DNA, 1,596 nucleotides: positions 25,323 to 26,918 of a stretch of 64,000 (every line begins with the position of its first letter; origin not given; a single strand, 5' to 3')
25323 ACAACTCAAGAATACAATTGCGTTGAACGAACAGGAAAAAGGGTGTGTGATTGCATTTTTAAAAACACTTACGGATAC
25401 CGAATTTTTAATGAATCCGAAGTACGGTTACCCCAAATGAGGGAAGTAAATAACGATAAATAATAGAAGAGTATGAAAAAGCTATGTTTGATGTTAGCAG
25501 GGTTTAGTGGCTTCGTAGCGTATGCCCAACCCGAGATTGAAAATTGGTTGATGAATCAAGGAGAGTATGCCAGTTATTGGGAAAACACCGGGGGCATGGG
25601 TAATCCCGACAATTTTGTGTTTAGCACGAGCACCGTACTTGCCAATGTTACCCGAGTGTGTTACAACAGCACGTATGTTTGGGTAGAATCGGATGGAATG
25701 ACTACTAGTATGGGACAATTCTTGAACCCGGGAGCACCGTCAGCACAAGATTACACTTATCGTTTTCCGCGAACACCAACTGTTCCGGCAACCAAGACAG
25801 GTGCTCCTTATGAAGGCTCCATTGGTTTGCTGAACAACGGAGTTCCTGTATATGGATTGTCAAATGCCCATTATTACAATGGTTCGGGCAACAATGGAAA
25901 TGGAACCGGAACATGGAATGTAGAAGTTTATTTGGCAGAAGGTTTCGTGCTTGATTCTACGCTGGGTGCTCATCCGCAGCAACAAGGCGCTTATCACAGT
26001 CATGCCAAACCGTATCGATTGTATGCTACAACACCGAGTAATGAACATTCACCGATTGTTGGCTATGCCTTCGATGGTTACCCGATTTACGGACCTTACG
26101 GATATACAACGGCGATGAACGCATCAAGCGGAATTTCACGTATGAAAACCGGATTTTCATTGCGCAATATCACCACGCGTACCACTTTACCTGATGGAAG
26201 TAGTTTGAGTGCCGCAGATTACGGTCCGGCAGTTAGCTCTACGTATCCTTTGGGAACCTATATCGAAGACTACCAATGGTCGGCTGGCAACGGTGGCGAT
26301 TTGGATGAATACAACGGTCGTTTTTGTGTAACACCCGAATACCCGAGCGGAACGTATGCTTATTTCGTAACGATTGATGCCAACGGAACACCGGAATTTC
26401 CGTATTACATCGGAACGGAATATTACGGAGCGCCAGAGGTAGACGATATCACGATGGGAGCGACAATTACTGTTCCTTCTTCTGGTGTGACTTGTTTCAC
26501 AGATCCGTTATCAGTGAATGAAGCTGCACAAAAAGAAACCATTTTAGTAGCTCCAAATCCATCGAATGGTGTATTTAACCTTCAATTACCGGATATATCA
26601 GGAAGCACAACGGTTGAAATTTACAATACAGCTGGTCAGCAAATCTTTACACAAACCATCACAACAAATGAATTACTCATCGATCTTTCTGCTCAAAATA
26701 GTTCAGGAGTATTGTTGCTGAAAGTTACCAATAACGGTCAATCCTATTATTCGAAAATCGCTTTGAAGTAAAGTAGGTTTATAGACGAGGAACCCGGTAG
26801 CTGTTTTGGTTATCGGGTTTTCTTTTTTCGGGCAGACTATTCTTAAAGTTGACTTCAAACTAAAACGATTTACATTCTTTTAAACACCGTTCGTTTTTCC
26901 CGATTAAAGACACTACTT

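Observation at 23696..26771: MbnP (WxW) - MbnH/MauG-type diheme - YHYH/T9SS operon: candidate secreted copper-handling system without methanobactin genes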

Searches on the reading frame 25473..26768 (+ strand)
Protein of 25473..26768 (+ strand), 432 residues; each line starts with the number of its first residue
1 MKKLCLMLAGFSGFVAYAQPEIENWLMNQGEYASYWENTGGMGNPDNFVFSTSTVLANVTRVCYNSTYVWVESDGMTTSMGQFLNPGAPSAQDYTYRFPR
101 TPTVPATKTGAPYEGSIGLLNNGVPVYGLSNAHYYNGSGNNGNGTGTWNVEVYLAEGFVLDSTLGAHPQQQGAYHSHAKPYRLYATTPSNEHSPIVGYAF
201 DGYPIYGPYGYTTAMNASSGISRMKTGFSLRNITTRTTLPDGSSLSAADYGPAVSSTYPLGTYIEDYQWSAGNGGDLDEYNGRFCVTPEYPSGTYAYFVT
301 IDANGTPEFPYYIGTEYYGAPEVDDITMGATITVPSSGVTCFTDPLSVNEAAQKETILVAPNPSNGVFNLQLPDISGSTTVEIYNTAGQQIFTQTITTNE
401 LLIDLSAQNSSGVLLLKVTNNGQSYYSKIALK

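Call 3: search_protein_families(library=pfam, proteins=[window:25473-26768:+], max_evalue=0.01)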
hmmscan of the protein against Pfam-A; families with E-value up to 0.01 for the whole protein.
window:25473-26768:+ (432 aa): 3 families
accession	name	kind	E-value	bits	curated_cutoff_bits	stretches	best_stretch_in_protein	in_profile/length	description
PF14240.11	YHYH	-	4.1e-45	154.6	25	1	95-306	1-187/193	YHYH protein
PF18962.6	Por_Secre_tail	-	2.8e-09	37.6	27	1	361-429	3-73/75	Secretion system C-terminal sorting domain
PF13585.12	CHU_C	-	0.0034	17.9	27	0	364-399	14-49/86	CHU_C Type IX secretion signal domain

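Call 4: search_protein_families(library=ncbifam, proteins=[window:25473-26768:+], max_evalue=0.01)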
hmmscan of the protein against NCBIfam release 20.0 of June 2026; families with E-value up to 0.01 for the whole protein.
window:25473-26768:+ (432 aa): 3 families
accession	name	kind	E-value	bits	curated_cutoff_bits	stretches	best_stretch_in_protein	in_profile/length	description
TIGR04183.1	Por_Secre_tail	domain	5.1e-11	42.4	23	1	359-430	1-70/72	T9SS type A sorting domain-containing protein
NF038113.1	T9SSA_dep_M36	equivalog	3.6e-07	28.7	885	1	333-431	772-868/869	T9SS-dependent M36 family metallopeptidase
NF033708.1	T9SS_Cterm_ChiA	domain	2.1e-05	24.3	40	1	380-421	3-44/55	T9SS sorting signal type C domain-containing protein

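Call 7: search_solved_structures(query=window:25473-26768:+, show_alignments=3, max_evalue=1)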
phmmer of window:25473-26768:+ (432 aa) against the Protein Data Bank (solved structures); distinct sequences matched with E-value up to 1: 3.
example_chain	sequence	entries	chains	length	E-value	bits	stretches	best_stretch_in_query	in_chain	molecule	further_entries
5uyt_A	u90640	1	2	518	1.6e-05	27.1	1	359-424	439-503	Ice-binding protein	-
8glk_D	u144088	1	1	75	7.1e-05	25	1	357-430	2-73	Endonuclease I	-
9whd_A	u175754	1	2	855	0.11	14.5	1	350-428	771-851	GH167 glycoside hydrolase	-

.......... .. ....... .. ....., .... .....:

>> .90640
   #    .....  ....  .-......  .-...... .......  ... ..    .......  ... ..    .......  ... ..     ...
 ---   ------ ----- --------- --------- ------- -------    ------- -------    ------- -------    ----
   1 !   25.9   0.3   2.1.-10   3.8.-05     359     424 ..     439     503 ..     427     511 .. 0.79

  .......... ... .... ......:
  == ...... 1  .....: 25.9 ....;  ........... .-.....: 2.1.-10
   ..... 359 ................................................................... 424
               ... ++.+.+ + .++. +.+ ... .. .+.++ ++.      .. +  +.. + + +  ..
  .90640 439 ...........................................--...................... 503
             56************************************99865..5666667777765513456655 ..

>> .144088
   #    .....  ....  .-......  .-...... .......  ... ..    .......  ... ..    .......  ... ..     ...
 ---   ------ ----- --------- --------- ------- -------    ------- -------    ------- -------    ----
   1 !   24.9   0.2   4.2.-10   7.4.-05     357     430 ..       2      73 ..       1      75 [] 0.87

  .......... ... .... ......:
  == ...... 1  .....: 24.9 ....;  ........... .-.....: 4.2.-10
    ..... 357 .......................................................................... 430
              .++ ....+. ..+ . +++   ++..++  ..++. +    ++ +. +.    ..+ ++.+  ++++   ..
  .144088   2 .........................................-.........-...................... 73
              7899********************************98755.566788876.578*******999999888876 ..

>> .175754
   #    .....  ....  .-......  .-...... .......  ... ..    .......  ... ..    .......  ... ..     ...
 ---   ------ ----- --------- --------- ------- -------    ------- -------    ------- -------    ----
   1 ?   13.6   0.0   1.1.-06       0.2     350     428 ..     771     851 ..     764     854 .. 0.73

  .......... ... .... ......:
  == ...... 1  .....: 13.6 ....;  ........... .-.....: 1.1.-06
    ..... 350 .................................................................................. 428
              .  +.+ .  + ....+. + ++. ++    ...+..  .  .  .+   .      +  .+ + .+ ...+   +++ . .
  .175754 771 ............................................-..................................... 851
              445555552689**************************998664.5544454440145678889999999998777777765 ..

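Call 34: find_homologous_proteins(query=window:25473-26768:+, max_evalue=1e-10)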
Query window:25473-26768:+ (432 aa): 4758 proteins with E <= 1e-10 among 8000 candidates; the best 120 are listed.
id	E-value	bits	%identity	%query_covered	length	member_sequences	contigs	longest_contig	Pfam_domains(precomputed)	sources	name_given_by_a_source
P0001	2.4e-269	911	93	100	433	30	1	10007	PF14240.12,PF18962.8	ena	-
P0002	9.0e-232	788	79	99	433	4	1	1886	PF14240.12,PF18962.8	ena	-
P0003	5.8e-216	735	75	100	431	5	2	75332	PF14240.12,PF18962.8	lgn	-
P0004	6.5e-216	735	73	100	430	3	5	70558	PF14240.12,PF18962.8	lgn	-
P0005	3.6e-213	726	73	100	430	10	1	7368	PF14240.12,PF18962.8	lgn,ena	-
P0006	1.8e-211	721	71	100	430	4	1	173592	PF14240.12,PF18962.8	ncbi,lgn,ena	-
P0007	2.1e-210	717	72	100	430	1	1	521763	PF14240.12,PF18962.8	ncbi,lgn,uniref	ncbi:YHYH protein [Fluviicola sp.]|uniref:YHYH protein n=1 Tax=Fluviicola sp. TaxID=1917219 RepID=UP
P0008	3.7e-208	710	70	100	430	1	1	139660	PF14240.12,PF18962.8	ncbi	-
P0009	1.9e-207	707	70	99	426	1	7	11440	PF14240.12,PF18962.8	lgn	-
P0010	6.3e-207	706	69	100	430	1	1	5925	PF14240.12,PF18962.8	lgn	-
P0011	8.3e-205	699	70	100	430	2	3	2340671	PF14240.12,PF18962.8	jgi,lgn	jgi:hypothetical protein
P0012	1.6e-201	688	71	96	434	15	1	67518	PF14240.12,PF18962.8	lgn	-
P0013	3.8e-199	680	68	100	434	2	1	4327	PF14240.12,PF18962.8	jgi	jgi:hypothetical protein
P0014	3.7e-198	677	68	100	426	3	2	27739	PF14240.12,PF18962.8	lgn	-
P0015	8.9e-198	676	69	99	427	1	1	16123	PF14240.12,PF18962.8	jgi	jgi:hypothetical protein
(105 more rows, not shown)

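Call 57: predict_structure(alignment_id=A1)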
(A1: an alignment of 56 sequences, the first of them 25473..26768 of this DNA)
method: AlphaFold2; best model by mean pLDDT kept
length: 432 residues; sequences in the alignment: 56
mean_pLDDT: 72.8   pTM: 0.67
mean pLDDT of the five models: 72.8, 69.7, 64.6, 60.9, 53.1
residues with pLDDT >= 90: 52; 70-90: 218; 50-70: 110; < 50: 52
segments of 3 or more residues with pLDDT < 50: 13-18, 130-149, 157-161, 347-363
pLDDT, mean of each block of 10 residues (from residue 1): 62 49 77 70 72 68 92 70 59 82 82 77 72 45 45 50 55 57 61 86 88 84 84 67 65 72 77 85 88 87 75 82 82 92 55 36 70 85 87 92 83 85 81 70
secondary structure, 60 per line:
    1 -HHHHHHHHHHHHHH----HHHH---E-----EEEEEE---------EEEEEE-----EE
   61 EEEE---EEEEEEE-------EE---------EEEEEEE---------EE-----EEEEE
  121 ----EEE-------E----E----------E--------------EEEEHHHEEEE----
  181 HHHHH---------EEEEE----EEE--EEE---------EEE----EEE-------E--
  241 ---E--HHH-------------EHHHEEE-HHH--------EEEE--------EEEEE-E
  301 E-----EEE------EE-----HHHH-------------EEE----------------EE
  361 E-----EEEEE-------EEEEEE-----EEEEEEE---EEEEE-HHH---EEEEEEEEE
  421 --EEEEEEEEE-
elements in order: H2-15 H20-23 E33-38 E48-53 E59-64 E68-74 E93-99 E116-120 E125-127 E166-169 E173-176 H181-185 E195-199 E204-206 E209-211 E221-223 E228-230 E267-269 E282-285 E294-298 E307-309 H323-326 E340-342 E359-361 E367-371 E379-384 E390-396 E400-404 E412-420 E423-431

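Call 60: fold_search(model_id=the predicted structure, library=pdb)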
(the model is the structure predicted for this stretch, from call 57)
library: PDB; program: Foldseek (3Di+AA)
matches with E <= 10: 1527; with E <= 0.001: 1
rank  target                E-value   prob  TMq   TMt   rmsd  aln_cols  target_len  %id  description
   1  8glk_D                8.3e-04  1.00  0.15  0.75   2.2        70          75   28  The Type 9 Secretion System dGldL peak II, NucA substrate bound complex (released 2024-01-31)
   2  8qb1_A                1.4e-03  1.00  0.15  0.69   2.6        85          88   21  C-terminal domain of mirolase from Tannerella forsythia (released 2024-02-28)
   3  9flw_A                3.2e-03  0.09  0.09  0.08  52.8       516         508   11  CryoEM structure of the fragment-6 (3571-4078) in the grappling hook protein A (GhpA) in the bacterium Aureispira sp.  (released 2024-10-16)
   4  4s3q_A                9.0e-03  1.00  0.15  0.10   2.0        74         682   14  Amylomaltase MalQ from Escherichia coli in complex with maltose (released 2015-07-08)
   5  8qb1_C                1.0e-02  1.00  0.14  0.66   4.0        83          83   18  C-terminal domain of mirolase from Tannerella forsythia (released 2024-02-28)
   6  4s3r                  1.1e-02  1.00  0.15  0.10   2.6        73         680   16  Amylomaltase MalQ from Escherichia coli in complex with the pseudo-heptasaccharide acarviosine-glucose-acarbose (released 2015-07-08)
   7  5iwl_C                1.1e-02  1.00  0.13  0.40   5.8       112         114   15  CD47-diabody complex (released 2016-06-29)
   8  4s3q_B                1.2e-02  1.00  0.15  0.09   2.5        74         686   16  Amylomaltase MalQ from Escherichia coli in complex with maltose (released 2015-07-08)
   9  4s3p_A                1.5e-02  1.00  0.15  0.09   2.7        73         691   16  Amylomaltase MalQ from Escherichia coli, apo structure (released 2015-07-08)
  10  7jrm                  1.5e-02  1.00  0.13  0.12   3.6        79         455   20  The structure of CBM51-2 and INT domains from Clostridium perfringens ZmpB (released 2021-02-03)
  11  4s3p_B                1.6e-02  1.00  0.15  0.10   5.5        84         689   17  Amylomaltase MalQ from Escherichia coli, apo structure (released 2015-07-08)
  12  4s3q_C                1.9e-02  1.00  0.15  0.10   2.6        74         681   16  Amylomaltase MalQ from Escherichia coli in complex with maltose (released 2015-07-08)
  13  7tzh_D                2.0e-02  1.00  0.15  0.34   3.8        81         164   15  Structure of human LAG3 domains 3-4 in complex with antibody single chain-variable fragment (released 2022-05-11)
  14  5tzu_C                2.0e-02  1.00  0.13  0.40   5.6       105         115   14  Crystal structure of human CD47 ECD bound to Fab of B6H12.2 (released 2017-03-15)
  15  4kjy_A                2.6e-02  1.00  0.13  0.43   5.0        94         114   16  Complex of high-affinity SIRP alpha variant FD6 with CD47 (released 2013-06-12)
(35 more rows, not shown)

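Call 62: find_related_loci(query=A1, collection=genome_contigs, flank=7000)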
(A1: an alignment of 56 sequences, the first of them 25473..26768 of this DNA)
Query A1 (432 aa) in genome_contigs; peptide patterns used: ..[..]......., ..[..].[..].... (x = any residue, [..] = any of these).
600 stretches matched a pattern (row limit reached: there are more); 592 encode a relative of the query (tblastn E <= 1e-3); the best 80 are kept; 79 distinct loci.
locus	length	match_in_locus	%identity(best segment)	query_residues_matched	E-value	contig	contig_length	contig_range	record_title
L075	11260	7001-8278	75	4-432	0e+0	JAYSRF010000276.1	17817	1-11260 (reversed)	MAG: Fluviicola sp. isolate GFS_11901 GFS_11901_275, whole genome shotgun sequence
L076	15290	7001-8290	73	1-432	0e+0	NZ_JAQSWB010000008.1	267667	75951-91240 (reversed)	MAG: Fluviicola sp. isolate C_No_T20_C_bin.34 scaffold_26, whole genome shotgun sequence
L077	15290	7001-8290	71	1-432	0e+0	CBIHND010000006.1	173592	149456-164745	MAG TPA_asm: uncultured Fluviicola sp. isolate SRR18156186_binner123_Refined_29 genome assembly, contig: ERZ27336839.33,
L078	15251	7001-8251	71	17-432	0e+0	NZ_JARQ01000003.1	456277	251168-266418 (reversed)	Chryseobacterium hispalense DSM 25574 Contig3, whole genome shotgun sequence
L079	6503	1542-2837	63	1-431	0e+0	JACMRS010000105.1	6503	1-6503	MAG: Bacteroidia bacterium isolate LF-bin-98 FL-bin-98-contig-k141_844786, whole genome shotgun sequence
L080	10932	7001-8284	51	4-432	1e-134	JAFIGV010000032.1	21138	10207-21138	MAG: Flavipsychrobacter sp. isolate HJP_bin8 k141_235139, whole genome shotgun sequence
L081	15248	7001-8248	50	18-431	8e-132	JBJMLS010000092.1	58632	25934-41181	MAG: Bacteroidia bacterium isolate H3_16_all_fractions_metab_conc_40_44_0 k255_3173313, whole genome shotgun sequence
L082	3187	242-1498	50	1-418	7e-135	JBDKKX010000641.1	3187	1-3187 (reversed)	MAG: Bacteroidota bacterium isolate hopbrook_2019_sw_WHONDRS-S19S_0012_A_bin.2 scaffold_0003993, whole genome shotgun se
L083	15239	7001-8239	50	17-427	3e-129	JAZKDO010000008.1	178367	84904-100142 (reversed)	MAG: Bacteroidota bacterium isolate DC_HB_01_SPN181219-bin054 DCHB01SPN_B054_0_000000000008, whole genome shotgun sequen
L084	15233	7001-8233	50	18-426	4e-128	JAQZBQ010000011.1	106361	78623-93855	MAG: Bacteroidota bacterium isolate C_No_T20_C_bin.136 scaffold_93, whole genome shotgun sequence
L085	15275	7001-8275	49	12-432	1e-124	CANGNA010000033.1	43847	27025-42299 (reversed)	MAG: Chitinophagaceae bacterium isolate Jr-7aug17-132 genome assembly, contig: Jr-7aug17-C1221, whole genome shotgun seq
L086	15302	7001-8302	49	1-432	2e-124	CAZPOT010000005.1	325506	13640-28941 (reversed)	MAG TPA_asm: uncultured Flavipsychrobacter sp. isolate SRP285395_co2_392 genome assembly, contig: NODE_19_length_325506_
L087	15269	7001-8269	43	11-432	2e-111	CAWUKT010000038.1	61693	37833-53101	MAG: uncultured bacterium isolate SRR17458630_binner123_3_1705322953 genome assembly, contig: ERZ21854009.67, whole geno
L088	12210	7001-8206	45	4-406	1e-107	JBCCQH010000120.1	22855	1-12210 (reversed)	MAG: Bacteroidota bacterium isolate P01_D01_bin.148 k141_2219530_length_22855_cov_19.2444, whole genome shotgun sequence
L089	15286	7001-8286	75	1-432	0e+0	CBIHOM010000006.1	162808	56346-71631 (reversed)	MAG TPA_asm: uncultured Fluviicola sp. isolate SRR18156188_binner123_Refined_19 genome assembly, contig: ERZ27336841.23,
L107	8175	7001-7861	43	18-326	7e-70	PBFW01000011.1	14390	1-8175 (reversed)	MAG: Deltaproteobacteria bacterium isolate SP3084 34060, whole genome shotgun sequence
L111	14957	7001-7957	42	4-336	1e-68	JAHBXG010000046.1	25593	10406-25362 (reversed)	MAG: Phycisphaeraceae bacterium isolate ACE_PLA17 PLA17_46, whole genome shotgun sequence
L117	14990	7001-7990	39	18-360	5e-66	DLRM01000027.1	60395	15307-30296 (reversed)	MAG TPA_asm: Planctomycetes bacterium UBA7888 UBA7888_contig_2044, whole genome shotgun sequence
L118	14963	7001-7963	41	4-343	7e-66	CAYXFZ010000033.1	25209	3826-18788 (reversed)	MAG TPA_asm: uncultured Planctomycetales bacterium isolate SRP092902_co1_583 genome assembly, contig: NODE_2569_length_2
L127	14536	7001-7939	41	18-347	8e-64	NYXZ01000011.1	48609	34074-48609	MAG: Planctomycetota bacterium isolate ARS90 70211, whole genome shotgun sequence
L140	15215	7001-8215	36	16-379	2e-61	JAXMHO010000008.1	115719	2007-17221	MAG: Verrucomicrobiota bacterium isolate STL-VER6 C2.52.fa-8, whole genome shotgun sequence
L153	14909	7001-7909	42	59-321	2e-60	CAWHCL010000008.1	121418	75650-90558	MAG: uncultured Verrucomicrobiae bacterium isolate MFD09286.bin.2.119 genome assembly, contig: contig_34697, whole genom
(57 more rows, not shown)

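Call 65: search_protein_families(library=pfam, proteins=[L111:8100-9992:+, L153:8512-10275:+, L140:8729-10570:+, L117:8617-9888:+, L107:5470-6783:+, L127:5628-6821:+], max_evalue=0.01)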
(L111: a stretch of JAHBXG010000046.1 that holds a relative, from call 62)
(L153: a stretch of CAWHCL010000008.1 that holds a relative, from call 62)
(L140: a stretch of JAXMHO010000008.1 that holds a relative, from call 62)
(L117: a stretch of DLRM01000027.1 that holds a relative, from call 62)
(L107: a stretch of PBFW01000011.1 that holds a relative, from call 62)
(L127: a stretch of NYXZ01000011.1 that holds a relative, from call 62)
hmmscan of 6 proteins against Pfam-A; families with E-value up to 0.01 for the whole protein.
L111:8100-9992:+ (631 aa): 3 families
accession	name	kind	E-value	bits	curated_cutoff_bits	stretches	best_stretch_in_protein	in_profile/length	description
PF03150.19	CCP_MauG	-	3e-50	171.2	25.6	1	329-476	2-147/149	Di-haem cytochrome c peroxidase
PF20243.3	MbnP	-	2.4e-30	106.3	27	1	61-245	2-177/189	MbnP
PF00034.26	Cytochrom_C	-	0.00013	23.6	21.3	0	503-615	10-89/90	Cytochrome c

L153:8512-10275:+ (588 aa): 3 families
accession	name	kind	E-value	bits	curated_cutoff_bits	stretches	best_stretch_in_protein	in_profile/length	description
PF03150.19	CCP_MauG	-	1.3e-54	185.3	25.6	1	286-433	2-148/149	Di-haem cytochrome c peroxidase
PF20243.3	MbnP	-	3e-31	109.2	27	1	23-211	3-185/189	MbnP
PF00034.26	Cytochrom_C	-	0.0017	20.1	21.3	0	457-571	8-89/90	Cytochrome c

L140:8729-10570:+ (614 aa): 5 families
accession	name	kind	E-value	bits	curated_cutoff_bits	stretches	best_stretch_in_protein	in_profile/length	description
PF03150.19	CCP_MauG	-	1.2e-53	182.2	25.6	1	309-462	2-148/149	Di-haem cytochrome c peroxidase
PF20243.3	MbnP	-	2.4e-30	106.3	27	1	45-231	3-182/189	MbnP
PF00034.26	Cytochrom_C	-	2.8e-07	32.2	21.3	1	486-600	8-89/90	Cytochrome c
PF09086.16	DUF1924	-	0.0011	19.7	22.5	0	311-337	8-35/96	Domain of unknown function (DUF1924)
PF13442.11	Cytochrome_CBB3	-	0.0056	17.4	27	0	485-597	9-68/68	Cytochrome C oxidase, cbb3-type, subunit III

L117:8617-9888:+ (424 aa): 4 families
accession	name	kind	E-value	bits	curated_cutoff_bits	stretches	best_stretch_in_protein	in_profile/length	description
PF03150.19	CCP_MauG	-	1.2e-40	140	25.6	2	51-164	2-115/149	Di-haem cytochrome c peroxidase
PF00034.26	Cytochrom_C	-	0.0028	19.4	21.3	0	54-115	2-42/90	Cytochrome c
PF21419.2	RoxA-like_Cyt-c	-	0.0067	16.4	26.7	0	345-374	1-30/39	RoxA-like, cytochrome c-like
PF09699.15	Paired_CXXCH_1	-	0.0099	16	20.6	0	71-82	7-18/41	Doubled CXXCH motif (Paired_CXXCH_1)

L107:5470-6783:+ (438 aa): 2 families
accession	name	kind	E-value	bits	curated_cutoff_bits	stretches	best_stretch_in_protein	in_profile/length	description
PF03150.19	CCP_MauG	-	2.2e-38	132.7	25.6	1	59-238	2-146/149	Di-haem cytochrome c peroxidase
PF00034.26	Cytochrom_C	-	0.00046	21.9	21.3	0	62-128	2-47/90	Cytochrome c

L127:5628-6821:+ (398 aa): 1 family
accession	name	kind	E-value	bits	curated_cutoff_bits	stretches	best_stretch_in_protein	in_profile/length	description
PF03150.19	CCP_MauG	-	4e-44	151.3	25.6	1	61-215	2-146/149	Di-haem cytochrome c peroxidase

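Call 82: search_protein_families(library=pfam, proteins=[L117:5850-6902:+, L117:8263-8604:+, L117:4692-5534:+, L127:5146-5628:+, L127:2624-5116:+, L107:4802-5470:+, L118:5293-6876:+, L118:8290-8643:+, L153:10336-10788:+, L111:10050-10529:+], max_evalue=0.001)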
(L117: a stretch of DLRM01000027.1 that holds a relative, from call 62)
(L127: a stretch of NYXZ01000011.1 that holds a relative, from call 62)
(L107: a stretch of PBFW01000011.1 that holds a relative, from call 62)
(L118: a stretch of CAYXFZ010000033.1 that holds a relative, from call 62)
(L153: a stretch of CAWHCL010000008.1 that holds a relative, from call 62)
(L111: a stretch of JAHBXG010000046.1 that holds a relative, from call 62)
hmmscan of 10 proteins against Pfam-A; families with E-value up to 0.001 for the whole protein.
L117:5850-6902:+ (351 aa): 3 families
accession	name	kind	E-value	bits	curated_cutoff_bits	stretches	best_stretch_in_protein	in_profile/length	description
PF01663.27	Phosphodiest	-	2.7e-17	63.8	23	2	182-256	157-220/342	Type I phosphodiesterase / nucleotide pyrophosphatase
PF00884.28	Sulfatase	-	2.5e-06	27.5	25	1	217-283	204-274/301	Sulfatase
PF01676.23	Metalloenzyme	-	0.00016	21.7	24.3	1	165-261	122-206/252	Metalloenzyme superfamily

L117:8263-8604:+ (114 aa): 1 family
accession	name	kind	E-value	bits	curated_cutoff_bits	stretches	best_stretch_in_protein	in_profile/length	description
PF13115.11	YtkA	-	1.2e-06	29.4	25.9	1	45-94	36-84/85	YtkA-like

L117:4692-5534:+ (281 aa): 1 family
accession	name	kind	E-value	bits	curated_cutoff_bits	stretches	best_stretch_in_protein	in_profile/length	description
PF01869.26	BcrAD_BadFG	-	7.6e-50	170.4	31.5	1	6-261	2-268/271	BadF/BadG/BcrA/BcrD ATPase family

L127:5146-5628:+ (161 aa): 1 family
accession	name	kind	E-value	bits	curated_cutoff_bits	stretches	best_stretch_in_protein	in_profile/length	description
PF13115.11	YtkA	-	2.4e-09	38.1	25.9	1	61-136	15-84/85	YtkA-like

L127:2624-5116:+ (831 aa): 0 families

L107:4802-5470:+ (223 aa): 1 family
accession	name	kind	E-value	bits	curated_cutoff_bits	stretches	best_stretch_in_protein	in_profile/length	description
PF13115.11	YtkA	-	3.5e-07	31.2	25.9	1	147-198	33-84/85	YtkA-like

L118:5293-6876:+ (528 aa): 2 families
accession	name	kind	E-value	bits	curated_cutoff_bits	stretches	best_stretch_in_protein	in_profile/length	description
PF13442.11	Cytochrome_CBB3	-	8.1e-22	77.8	27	2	432-519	3-68/68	Cytochrome C oxidase, cbb3-type, subunit III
PF00034.26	Cytochrom_C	-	2.8e-18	67.4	21.3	2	433-522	2-89/90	Cytochrome c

L118:8290-8643:+ (118 aa): 1 family
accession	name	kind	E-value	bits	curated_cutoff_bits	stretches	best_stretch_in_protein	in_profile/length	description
PF13115.11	YtkA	-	4.2e-06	27.7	25.9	1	37-96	23-84/85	YtkA-like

L153:10336-10788:+ (151 aa): 1 family
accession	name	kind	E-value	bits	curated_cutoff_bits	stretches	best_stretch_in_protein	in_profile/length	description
PF00072.30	Response_reg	-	2.4e-16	60.3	30.2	1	17-127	2-110/111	Response regulator receiver domain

L111:10050-10529:+ (160 aa): 0 families

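Call 93: search_protein_families(library=phrogs, proteins=[window:25473-26768:+], max_evalue=0.001)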
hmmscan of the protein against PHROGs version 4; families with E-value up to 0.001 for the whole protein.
window:25473-26768:+ (432 aa): 6 families
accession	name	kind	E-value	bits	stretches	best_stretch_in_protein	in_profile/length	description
phrog_2885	-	tail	1.7e-48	165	1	187-425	1221-1417/4179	baseplate wedge subunit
phrog_4406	-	head and packaging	1.7e-45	155.4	1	187-321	752-874/3231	virion structural protein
phrog_701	-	head and packaging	1.6e-41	141.3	1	189-345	1420-1574/6136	virion structural protein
phrog_708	-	tail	1.7e-31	109.8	2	253-326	683-755/1383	baseplate wedge subunit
phrog_2576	-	unknown function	1.2e-30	107.5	1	190-316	165-277/587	-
phrog_25852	-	head and packaging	1.5e-27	97.5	1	190-363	255-421/532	virion structural protein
